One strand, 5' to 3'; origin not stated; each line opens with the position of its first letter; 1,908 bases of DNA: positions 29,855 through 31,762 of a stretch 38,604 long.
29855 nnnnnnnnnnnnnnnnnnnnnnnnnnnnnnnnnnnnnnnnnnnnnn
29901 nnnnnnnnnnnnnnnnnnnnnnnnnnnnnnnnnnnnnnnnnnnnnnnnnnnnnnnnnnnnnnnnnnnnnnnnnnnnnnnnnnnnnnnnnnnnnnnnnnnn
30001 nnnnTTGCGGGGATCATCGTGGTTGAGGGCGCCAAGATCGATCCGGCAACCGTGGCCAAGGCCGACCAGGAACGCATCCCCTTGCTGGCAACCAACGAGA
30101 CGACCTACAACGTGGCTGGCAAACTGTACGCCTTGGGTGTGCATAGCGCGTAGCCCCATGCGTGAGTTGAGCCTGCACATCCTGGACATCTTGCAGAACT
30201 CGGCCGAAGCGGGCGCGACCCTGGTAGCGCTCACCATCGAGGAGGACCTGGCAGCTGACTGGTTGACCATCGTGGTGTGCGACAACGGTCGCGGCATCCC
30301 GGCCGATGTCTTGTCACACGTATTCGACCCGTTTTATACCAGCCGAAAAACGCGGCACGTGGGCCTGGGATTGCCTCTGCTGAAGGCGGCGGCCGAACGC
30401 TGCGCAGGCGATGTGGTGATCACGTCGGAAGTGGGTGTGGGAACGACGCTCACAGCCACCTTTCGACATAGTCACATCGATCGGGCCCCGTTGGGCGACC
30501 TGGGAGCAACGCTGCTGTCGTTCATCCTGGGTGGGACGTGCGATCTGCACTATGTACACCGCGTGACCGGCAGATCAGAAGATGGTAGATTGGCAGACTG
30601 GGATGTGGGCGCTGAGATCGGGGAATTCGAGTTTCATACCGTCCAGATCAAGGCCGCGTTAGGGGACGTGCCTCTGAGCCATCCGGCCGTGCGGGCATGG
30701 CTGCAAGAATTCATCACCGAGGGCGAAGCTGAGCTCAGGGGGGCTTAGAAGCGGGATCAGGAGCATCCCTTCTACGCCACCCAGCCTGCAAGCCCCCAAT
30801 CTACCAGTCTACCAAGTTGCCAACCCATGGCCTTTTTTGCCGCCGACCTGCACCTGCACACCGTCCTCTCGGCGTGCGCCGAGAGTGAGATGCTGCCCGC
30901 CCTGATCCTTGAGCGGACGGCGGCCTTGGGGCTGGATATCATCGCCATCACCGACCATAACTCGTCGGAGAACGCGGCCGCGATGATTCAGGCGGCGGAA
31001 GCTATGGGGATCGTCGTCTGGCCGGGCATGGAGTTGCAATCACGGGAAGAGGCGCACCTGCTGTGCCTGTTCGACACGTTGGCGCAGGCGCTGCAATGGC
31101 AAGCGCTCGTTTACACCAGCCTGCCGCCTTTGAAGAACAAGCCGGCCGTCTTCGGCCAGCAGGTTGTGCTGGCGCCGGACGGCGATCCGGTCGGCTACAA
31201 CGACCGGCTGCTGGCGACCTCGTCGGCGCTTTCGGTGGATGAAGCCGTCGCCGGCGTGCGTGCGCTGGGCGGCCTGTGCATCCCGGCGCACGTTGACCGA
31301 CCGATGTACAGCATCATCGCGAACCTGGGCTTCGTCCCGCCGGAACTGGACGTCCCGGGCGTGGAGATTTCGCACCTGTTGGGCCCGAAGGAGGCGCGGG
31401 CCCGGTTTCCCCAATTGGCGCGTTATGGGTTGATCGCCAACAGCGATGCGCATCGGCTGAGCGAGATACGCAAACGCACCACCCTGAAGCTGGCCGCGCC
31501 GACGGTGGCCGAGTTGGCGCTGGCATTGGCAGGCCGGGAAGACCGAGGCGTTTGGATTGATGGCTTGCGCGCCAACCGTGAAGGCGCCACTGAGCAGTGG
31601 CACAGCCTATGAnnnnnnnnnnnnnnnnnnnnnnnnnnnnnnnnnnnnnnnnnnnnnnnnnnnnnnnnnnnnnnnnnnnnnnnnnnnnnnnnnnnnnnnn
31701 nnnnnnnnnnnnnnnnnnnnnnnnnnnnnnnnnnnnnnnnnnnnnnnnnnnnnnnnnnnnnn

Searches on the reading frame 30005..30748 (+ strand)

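Call 68: search_protein_families(library=pfam, proteins=[window:30005-30748:+], max_evalue=0.00001)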
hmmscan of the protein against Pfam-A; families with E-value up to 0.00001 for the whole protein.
window:30005-30748:+ (247 aa): 1 family
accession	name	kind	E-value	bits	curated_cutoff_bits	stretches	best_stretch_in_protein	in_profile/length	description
PF02518.31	HATPase_c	-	1.8e-18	67.4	26.4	1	58-154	9-108/111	Histidine kinase-, DNA gyrase B-, and HSP90-like ATPase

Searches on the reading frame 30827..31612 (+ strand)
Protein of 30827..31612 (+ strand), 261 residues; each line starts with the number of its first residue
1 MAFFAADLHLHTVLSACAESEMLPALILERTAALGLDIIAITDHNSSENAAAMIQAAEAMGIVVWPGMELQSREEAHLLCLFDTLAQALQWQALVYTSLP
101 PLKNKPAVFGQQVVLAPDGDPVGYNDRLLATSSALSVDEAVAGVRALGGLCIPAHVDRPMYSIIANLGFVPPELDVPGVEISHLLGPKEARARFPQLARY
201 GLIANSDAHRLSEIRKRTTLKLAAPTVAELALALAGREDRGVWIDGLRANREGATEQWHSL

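Call 68: search_protein_families(library=pfam, proteins=[window:30827-31612:+], max_evalue=0.00001)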
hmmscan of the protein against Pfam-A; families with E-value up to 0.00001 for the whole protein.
window:30827-31612:+ (261 aa): 1 family
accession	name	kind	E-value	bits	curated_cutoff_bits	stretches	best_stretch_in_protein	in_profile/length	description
PF02811.25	PHP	-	3.5e-09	37.7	26.4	1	7-82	1-79/164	PHP domain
